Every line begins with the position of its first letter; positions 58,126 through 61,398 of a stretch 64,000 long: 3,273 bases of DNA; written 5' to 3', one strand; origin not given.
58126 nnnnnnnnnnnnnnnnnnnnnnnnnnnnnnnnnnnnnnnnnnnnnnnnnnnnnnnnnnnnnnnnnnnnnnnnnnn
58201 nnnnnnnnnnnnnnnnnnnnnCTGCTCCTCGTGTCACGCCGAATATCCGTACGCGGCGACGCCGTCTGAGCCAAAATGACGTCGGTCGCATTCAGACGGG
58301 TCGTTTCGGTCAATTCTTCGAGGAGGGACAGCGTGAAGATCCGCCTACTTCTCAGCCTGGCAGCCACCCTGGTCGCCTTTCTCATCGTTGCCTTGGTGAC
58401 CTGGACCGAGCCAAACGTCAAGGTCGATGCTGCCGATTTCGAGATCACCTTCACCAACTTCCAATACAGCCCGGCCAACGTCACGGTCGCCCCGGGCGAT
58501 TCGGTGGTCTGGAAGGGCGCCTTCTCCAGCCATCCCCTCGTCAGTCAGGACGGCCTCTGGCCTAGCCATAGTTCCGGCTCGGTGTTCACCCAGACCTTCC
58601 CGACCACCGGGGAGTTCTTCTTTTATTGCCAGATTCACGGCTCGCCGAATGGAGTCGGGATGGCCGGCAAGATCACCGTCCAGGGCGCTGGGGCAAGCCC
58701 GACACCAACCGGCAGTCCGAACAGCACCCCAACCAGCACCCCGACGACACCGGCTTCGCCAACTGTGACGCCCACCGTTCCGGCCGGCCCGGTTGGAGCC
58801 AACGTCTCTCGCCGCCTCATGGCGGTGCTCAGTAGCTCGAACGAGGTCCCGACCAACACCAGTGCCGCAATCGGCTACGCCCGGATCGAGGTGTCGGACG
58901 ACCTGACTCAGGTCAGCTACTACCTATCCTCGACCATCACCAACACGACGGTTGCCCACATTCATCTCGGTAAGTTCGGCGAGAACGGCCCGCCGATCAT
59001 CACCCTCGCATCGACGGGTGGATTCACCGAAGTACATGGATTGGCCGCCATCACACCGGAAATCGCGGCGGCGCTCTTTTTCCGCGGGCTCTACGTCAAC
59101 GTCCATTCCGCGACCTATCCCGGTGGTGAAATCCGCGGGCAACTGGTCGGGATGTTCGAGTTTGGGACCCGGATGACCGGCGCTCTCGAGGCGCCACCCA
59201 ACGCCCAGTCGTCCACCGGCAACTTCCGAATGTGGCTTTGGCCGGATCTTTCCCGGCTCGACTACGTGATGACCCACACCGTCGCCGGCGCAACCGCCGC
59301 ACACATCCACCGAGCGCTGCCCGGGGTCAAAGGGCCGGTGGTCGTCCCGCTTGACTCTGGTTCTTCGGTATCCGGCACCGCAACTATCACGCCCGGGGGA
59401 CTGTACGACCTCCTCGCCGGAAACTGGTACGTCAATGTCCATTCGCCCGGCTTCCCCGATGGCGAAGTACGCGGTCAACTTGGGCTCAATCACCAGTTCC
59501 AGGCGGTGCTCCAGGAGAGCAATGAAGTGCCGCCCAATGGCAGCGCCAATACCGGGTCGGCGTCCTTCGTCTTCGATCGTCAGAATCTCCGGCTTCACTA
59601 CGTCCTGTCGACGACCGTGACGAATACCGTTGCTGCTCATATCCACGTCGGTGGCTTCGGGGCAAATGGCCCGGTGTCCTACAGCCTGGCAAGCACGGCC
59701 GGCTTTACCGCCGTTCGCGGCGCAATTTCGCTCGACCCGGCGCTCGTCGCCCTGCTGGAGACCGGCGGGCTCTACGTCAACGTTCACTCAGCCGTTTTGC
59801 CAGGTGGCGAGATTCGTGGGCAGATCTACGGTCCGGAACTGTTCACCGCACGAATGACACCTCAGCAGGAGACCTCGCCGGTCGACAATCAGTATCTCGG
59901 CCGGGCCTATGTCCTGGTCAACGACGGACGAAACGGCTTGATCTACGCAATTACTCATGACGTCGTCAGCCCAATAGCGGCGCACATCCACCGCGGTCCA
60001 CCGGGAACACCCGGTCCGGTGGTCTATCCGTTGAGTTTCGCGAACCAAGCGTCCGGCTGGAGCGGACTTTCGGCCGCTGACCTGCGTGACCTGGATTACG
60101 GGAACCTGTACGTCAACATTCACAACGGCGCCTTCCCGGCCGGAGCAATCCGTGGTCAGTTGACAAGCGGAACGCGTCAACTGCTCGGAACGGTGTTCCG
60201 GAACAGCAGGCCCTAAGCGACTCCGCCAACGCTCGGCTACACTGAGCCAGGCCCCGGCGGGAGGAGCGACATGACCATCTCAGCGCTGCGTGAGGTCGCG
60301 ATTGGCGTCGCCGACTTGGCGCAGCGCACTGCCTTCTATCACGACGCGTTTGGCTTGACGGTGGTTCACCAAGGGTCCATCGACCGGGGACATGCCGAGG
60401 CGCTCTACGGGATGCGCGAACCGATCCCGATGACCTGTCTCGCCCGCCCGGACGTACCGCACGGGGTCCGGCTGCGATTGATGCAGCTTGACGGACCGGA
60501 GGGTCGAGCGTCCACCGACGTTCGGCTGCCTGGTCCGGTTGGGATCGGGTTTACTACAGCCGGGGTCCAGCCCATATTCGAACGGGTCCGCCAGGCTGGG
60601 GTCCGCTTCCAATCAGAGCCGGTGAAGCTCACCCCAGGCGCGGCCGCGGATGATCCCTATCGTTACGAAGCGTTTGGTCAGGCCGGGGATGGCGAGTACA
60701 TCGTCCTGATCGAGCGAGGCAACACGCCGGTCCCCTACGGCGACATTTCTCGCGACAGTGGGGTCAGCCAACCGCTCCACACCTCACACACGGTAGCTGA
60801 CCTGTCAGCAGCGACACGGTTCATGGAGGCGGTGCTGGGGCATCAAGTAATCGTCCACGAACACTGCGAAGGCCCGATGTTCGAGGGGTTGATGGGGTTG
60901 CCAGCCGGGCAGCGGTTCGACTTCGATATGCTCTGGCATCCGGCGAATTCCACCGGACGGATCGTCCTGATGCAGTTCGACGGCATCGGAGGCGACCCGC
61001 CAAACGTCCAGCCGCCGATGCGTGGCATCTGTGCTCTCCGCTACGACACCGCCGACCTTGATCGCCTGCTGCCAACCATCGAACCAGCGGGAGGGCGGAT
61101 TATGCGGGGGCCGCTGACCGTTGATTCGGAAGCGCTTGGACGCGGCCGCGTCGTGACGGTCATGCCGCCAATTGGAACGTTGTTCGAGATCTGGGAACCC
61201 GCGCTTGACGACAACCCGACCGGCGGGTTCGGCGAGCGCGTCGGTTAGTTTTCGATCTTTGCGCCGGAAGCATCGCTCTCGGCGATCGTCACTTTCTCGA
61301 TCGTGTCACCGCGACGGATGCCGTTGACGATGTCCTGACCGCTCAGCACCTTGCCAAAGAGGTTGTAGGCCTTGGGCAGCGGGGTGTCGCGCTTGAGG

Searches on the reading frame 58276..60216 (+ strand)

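Call 68: search_protein_families(library=pfam, proteins=[window:58276-60216:+], max_evalue=0.0001)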
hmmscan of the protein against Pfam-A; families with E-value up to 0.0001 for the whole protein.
window:58276-60216:+ (646 aa): 2 families
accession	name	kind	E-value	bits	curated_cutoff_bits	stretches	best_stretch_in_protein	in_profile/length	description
PF07452.17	CHRD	-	6e-98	324.2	24.1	4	408-517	1-117/117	CHRD domain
PF00127.26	Copper-bind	-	4.1e-05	24.4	21.2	0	57-136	7-99/99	Copper binding proteins, plastocyanin/azurin family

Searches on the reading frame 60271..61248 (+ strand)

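Call 68: search_protein_families(library=pfam, proteins=[window:60271-61248:+], max_evalue=0.0001)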
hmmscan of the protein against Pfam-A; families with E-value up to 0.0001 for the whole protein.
window:60271-61248:+ (325 aa): 3 families
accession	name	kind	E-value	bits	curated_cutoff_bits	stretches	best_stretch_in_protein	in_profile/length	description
PF00903.31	Glyoxalase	-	4.6e-14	53.3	20.6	2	8-125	4-107/121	Glyoxalase/Bleomycin resistance protein/Dioxygenase superfamily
PF13669.12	Glyoxalase_4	-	8.4e-09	36.1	27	0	9-119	3-99/109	Glyoxalase/Bleomycin resistance protein/Dioxygenase superfamily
PF22677.2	Ble-like_N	-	6e-05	23.2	24.5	0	10-31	6-27/41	Bleomycin resistance protein-like N-terminal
